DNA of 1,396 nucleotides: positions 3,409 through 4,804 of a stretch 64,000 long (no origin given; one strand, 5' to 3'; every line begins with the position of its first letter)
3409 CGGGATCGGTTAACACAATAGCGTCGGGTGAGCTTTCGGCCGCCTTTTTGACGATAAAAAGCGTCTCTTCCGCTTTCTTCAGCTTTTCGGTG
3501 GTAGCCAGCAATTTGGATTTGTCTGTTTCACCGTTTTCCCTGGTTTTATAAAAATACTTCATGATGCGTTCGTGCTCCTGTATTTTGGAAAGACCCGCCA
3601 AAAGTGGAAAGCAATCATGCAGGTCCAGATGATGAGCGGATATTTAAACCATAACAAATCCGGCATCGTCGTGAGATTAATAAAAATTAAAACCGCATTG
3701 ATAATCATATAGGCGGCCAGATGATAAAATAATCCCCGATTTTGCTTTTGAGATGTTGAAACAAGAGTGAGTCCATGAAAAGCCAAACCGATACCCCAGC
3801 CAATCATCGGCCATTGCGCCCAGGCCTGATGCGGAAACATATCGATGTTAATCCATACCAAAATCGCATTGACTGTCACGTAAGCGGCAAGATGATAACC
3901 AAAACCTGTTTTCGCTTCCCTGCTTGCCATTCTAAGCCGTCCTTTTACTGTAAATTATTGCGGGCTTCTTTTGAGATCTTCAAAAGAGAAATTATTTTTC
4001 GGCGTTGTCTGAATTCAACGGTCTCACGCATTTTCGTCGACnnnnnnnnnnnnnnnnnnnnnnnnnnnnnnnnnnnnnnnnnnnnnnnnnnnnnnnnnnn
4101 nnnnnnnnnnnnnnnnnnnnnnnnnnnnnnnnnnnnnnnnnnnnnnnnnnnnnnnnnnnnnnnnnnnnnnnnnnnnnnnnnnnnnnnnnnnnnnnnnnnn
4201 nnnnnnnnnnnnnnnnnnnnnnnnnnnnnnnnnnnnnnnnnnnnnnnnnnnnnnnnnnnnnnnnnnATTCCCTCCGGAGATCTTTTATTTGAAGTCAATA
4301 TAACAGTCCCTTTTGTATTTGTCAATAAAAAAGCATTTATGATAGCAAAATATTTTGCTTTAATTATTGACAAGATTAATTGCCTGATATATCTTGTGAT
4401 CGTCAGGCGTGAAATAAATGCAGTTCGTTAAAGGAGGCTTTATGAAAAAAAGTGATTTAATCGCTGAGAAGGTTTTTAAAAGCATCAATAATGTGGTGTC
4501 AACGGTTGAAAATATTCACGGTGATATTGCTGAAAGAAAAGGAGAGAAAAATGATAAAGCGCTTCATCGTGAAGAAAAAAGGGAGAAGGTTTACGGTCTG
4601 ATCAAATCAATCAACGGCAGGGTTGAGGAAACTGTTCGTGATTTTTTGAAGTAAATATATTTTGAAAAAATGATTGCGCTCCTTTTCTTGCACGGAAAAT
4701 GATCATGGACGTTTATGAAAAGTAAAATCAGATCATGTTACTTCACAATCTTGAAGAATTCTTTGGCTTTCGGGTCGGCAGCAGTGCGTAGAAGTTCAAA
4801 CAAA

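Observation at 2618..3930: PAS sensor fused to an unassigned domain with a HEPN-like K-x4-H motif, translationally coupled to a tandem-2TM membrane protein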

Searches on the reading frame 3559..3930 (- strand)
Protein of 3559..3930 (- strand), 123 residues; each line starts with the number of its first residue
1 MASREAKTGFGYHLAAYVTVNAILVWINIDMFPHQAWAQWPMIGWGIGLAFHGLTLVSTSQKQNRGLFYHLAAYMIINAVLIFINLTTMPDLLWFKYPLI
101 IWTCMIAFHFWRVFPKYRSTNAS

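Call 3: search_protein_families(library=pfam, proteins=[window:3559-3930:-], max_evalue=1)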
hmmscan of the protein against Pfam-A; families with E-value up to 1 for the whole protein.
window:3559-3930:- (123 aa): 3 families
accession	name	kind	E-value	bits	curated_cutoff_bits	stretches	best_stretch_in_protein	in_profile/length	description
PF13239.11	2TM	-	7.5e-28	96.9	24.8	2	61-115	7-60/79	2TM domain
PF14256.11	YwiC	-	0.05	14.3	25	1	35-107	24-96/126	YwiC-like protein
PF22490.1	EndA_linker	-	0.38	11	27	1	44-57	15-28/33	tRNA-splicing endonuclease, linker domain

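Call 5: search_protein_families(library=ncbifam, proteins=[window:3559-3930:-], max_evalue=1)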
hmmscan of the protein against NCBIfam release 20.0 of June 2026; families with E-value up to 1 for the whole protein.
window:3559-3930:- (123 aa): 1 family
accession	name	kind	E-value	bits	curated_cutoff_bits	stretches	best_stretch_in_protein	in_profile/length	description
NF011723.0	PRK15176.1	equivalog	0.0012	18.7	297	1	55-98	101-148/264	Vi polysaccharide ABC transporter inner membrane protein VexB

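Call 6: search_protein_families(library=padloc, proteins=[window:3559-3930:-], max_evalue=1)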
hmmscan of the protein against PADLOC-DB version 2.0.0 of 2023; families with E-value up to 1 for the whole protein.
window:3559-3930:- (123 aa): 0 families

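Call 47: find_homologous_proteins(query=window:3562-3930:-, max_evalue=0.001)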
Query window:3562-3930:- (123 aa): 14 proteins with E <= 0.001 among 17 candidates.
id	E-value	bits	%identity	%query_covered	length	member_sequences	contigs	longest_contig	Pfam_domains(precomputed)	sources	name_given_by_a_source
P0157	4.3e-79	281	100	100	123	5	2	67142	PF13239.12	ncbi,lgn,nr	ncbi:MAG: 2TM domain-containing protein [Deltaproteobacteria bacterium]|nr:2TM domain-containing pro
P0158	5.5e-70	252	88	100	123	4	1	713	PF13239.12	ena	-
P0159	7.6e-70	251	89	99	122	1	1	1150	PF13239.12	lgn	-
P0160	1.6e-64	234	81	99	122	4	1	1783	PF13239.12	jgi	jgi:hypothetical protein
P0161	2.2e-62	227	79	99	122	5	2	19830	PF13239.12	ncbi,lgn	ncbi:MAG: 2TM domain-containing protein [Smithella sp.]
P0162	4.8e-59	216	76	99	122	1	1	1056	PF13239.12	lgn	-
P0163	5.4e-57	209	75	98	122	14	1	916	PF13239.12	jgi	jgi:hypothetical protein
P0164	2.0e-56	208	74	98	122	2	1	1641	PF13239.12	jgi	jgi:hypothetical protein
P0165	3.1e-56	207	72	99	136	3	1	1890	PF13239.12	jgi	jgi:hypothetical protein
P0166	1.7e-55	205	73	99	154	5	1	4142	PF13239.12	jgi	-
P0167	2.9e-53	197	69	100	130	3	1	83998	PF13239.12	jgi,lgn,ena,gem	-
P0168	2.2e-47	178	65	98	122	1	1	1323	PF13239.12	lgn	-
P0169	6.7e-44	167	60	94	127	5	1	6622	PF13239.12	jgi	jgi:uncharacterized membrane protein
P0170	2.4e-39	152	57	92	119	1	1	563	PF13239.12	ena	-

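Call 48: find_encoding_contigs(protein=P0161, flank=4000, max_places=3)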
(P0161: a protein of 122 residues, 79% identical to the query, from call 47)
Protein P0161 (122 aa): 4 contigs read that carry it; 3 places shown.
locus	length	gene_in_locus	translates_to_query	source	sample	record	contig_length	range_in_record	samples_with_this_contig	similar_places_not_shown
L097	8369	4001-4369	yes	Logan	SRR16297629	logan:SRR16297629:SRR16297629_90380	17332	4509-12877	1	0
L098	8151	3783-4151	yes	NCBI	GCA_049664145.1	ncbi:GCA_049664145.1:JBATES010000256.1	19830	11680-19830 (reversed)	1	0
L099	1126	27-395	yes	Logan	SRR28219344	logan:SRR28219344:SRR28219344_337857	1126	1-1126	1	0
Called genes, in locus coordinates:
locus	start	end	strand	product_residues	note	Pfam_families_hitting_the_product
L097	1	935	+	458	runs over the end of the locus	PF00535:Glycos_transf_2, PF03071:GNT-I (faint), PF10111:Glyco_tranf_2_2, PF13506:Glyco_transf_21 (faint), PF13641:Glyco_tranf_2_3, PF00535:Glycos_transf_2, PF10111:Glyco_tranf_2_2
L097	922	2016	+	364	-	PF14907:NTP_transf_5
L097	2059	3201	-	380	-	PF04055:Radical_SAM, PF13186:SPASM (weak)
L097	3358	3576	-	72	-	-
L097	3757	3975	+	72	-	-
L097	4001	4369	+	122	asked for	PF13239:2TM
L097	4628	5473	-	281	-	PF00582:Usp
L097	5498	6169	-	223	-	-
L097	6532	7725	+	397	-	PF01210:NAD_Gly3P_dh_N, PF07479:NAD_Gly3P_dh_C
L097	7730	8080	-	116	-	PF02391:MoaE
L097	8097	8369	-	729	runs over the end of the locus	PF01553:Acyltransferase, PF00561:Abhydrolase_1, PF12146:Hydrolase_4, PF12697:Abhydrolase_6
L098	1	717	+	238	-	PF13641:Glyco_tranf_2_3, PF00535:Glycos_transf_2, PF10111:Glyco_tranf_2_2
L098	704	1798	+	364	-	PF14907:NTP_transf_5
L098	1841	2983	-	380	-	PF04055:Radical_SAM, PF13186:SPASM (weak)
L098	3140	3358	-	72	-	-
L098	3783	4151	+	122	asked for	PF13239:2TM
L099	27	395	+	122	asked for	PF13239:2TM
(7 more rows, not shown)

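Call 49: find_encoding_contigs(protein=P0167, flank=4000, max_places=3)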
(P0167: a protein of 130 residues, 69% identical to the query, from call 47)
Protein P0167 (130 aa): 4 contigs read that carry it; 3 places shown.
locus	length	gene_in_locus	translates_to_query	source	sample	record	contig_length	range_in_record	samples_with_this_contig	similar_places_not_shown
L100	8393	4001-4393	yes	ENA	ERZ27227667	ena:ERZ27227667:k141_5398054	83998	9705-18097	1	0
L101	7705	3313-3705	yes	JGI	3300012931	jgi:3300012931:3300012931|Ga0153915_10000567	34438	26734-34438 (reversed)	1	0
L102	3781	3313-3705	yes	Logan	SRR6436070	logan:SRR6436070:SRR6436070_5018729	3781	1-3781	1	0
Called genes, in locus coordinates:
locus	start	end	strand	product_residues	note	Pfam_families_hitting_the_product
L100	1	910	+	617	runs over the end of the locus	PF13414:TPR_11 (weak), PF00515:TPR_1, PF07719:TPR_2 (weak), PF13371:TPR_9 (weak), PF13414:TPR_11, PF13432:TPR_16 (weak), PF00515:TPR_1, PF13414:TPR_11, +6 more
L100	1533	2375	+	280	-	-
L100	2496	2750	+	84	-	-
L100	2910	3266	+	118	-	PF07769:PsiF_repeat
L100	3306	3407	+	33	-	-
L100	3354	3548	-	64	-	-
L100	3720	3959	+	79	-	-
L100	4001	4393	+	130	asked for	PF13239:2TM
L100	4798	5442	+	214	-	PF02525:Flavodoxin_2, PF03358:FMN_red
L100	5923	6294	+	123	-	-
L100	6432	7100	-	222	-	PF02525:Flavodoxin_2, PF03358:FMN_red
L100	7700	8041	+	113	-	PF05534:HicB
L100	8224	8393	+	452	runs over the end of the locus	-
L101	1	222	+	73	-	?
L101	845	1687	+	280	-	-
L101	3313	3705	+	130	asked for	PF13239:2TM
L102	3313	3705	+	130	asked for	PF13239:2TM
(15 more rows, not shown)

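Call 50: find_encoding_contigs(protein=P0169, flank=4000, max_places=3)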
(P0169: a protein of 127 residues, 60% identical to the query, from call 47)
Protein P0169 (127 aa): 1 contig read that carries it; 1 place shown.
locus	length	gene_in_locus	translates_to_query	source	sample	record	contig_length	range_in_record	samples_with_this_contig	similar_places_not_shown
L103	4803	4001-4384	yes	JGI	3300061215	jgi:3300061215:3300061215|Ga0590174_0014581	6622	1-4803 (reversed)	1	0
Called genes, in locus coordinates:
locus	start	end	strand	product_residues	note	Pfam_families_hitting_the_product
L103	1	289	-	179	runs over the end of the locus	PF01814:Hemerythrin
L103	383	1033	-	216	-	PF04191:PEMT, PF04140:ICMT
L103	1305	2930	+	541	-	PF00890:FAD_binding_2, PF01134:GIDA (faint), PF01266:DAO, PF03486:HI0933_like (faint), PF07992:Pyr_redox_2 (faint), PF12831:FAD_oxidored (weak), PF13450:NAD_binding_8, PF01593:Amino_oxidase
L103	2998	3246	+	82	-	PF04226:Transgly_assoc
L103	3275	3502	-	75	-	-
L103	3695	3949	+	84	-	-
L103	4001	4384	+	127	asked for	PF13239:2TM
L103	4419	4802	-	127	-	?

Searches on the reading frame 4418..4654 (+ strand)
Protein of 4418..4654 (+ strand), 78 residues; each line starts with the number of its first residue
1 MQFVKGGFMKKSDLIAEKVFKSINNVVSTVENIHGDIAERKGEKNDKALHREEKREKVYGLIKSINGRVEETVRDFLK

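Call 3: search_protein_families(library=pfam, proteins=[window:4418-4654:+], max_evalue=1)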
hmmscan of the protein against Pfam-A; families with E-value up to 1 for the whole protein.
window:4418-4654:+ (78 aa): 1 family
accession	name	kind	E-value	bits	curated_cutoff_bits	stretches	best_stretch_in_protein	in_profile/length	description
PF23742.1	VBS_C3G9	-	0.028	14.9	27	1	17-59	31-67/120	C3G9 VBS-like domain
